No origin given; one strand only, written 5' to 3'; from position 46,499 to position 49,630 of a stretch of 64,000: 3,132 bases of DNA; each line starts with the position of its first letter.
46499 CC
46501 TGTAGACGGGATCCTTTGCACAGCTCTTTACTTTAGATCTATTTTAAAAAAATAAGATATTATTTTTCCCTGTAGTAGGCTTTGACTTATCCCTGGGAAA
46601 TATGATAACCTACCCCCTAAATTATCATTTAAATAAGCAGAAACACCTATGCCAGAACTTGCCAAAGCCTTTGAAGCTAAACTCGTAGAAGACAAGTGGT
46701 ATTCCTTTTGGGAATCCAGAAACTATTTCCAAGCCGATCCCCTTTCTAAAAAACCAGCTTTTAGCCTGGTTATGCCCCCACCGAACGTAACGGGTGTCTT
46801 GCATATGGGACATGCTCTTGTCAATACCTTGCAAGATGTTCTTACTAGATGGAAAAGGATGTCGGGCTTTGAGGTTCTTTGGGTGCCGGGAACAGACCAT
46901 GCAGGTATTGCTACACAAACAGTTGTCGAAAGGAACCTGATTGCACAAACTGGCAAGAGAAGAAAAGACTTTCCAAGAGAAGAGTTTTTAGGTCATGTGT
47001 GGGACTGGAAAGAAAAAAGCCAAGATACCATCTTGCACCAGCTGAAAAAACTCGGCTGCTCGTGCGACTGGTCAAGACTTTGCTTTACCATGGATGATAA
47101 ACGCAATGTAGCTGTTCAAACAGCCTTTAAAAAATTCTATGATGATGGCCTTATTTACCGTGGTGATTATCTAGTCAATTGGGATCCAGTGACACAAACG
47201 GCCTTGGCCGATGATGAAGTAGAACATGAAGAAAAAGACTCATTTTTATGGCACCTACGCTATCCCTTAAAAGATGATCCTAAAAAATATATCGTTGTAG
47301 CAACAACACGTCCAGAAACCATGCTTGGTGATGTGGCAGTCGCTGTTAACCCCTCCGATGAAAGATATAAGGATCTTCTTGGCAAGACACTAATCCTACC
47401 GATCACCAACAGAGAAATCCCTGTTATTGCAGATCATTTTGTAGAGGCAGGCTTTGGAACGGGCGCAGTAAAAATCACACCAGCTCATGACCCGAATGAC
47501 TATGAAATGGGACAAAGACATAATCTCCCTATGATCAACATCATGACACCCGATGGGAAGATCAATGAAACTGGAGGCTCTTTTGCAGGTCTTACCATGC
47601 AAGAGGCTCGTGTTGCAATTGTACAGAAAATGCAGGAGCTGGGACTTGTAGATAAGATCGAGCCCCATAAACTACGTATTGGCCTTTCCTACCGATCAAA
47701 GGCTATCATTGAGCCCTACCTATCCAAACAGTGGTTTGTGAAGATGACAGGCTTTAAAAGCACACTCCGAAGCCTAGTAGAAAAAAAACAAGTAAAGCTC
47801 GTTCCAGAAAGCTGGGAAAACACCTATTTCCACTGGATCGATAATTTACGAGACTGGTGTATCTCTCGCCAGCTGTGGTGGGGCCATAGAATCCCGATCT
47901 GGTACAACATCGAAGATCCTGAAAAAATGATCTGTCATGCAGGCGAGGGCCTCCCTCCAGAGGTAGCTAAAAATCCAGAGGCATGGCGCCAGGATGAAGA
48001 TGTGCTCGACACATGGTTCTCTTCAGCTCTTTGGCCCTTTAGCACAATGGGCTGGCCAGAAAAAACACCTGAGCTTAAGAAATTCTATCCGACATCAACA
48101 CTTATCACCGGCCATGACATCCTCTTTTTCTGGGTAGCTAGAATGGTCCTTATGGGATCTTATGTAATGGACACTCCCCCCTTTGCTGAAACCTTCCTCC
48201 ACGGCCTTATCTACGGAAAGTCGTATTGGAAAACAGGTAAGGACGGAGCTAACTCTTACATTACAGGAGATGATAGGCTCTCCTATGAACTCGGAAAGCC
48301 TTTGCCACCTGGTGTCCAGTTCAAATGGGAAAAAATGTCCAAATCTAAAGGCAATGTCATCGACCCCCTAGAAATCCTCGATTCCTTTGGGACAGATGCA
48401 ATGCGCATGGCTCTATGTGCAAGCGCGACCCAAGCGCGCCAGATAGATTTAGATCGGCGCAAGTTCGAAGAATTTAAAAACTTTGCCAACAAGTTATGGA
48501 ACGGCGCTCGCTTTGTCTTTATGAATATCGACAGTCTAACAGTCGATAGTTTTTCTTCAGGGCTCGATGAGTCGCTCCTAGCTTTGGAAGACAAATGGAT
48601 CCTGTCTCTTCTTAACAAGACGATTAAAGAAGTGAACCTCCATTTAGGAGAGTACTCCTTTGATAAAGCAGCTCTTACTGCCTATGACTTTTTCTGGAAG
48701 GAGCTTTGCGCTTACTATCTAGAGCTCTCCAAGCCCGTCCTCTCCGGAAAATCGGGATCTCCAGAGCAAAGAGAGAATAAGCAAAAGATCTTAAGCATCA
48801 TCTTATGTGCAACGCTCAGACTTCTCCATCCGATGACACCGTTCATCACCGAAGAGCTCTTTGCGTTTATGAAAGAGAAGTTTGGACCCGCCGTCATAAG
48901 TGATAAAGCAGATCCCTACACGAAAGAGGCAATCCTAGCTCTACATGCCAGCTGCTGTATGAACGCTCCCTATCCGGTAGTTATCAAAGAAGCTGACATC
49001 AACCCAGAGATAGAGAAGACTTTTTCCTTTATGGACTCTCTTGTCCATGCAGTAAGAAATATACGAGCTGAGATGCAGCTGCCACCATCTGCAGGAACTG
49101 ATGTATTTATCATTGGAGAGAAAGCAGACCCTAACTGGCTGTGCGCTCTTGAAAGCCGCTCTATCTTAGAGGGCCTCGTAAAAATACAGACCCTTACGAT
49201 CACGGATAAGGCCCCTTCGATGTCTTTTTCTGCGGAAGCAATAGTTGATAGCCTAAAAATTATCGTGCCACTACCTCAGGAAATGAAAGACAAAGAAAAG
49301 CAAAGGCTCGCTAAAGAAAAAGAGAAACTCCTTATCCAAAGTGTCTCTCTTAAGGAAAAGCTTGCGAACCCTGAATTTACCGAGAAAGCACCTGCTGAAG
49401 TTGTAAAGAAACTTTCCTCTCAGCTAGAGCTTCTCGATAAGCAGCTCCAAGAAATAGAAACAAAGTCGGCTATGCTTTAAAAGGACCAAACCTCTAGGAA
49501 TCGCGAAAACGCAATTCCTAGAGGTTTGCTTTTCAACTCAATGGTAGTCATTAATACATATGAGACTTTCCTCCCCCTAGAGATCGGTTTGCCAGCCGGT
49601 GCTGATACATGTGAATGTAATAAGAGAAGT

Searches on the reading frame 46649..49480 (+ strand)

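Call 66: search_protein_families(library=pfam, proteins=[window:46649-49480:+], max_evalue=0.0001)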
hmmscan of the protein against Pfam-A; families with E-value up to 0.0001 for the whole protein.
window:46649-49480:+ (943 aa): 6 families
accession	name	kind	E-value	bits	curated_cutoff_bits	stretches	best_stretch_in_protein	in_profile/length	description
PF00133.28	tRNA-synt_1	-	1.8e-127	426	22.7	2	16-531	1-378/414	tRNA synthetases class I (I, L, M and V)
PF08264.19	Anticodon_1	-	6.4e-36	123.9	25.1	1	648-820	1-147/148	Anticodon-binding domain of tRNA ligase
PF09334.17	tRNA-synt_1g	-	4.4e-25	88.7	20.1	3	45-192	8-136/391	tRNA synthetases class I (M)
PF13603.12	tRNA-synt_1_2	-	1.3e-11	44.8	25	1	245-305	86-146/185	Leucyl-tRNA synthetase, editing domain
PF10458.14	Val_tRNA-synt_C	-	5.6e-08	33.4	25.9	1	881-939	3-61/66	Valyl tRNA synthetase tRNA binding arm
PF01406.26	tRNA-synt_1e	-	5.1e-05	23.2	27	0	556-607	247-297/301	tRNA synthetases class I (C) catalytic domain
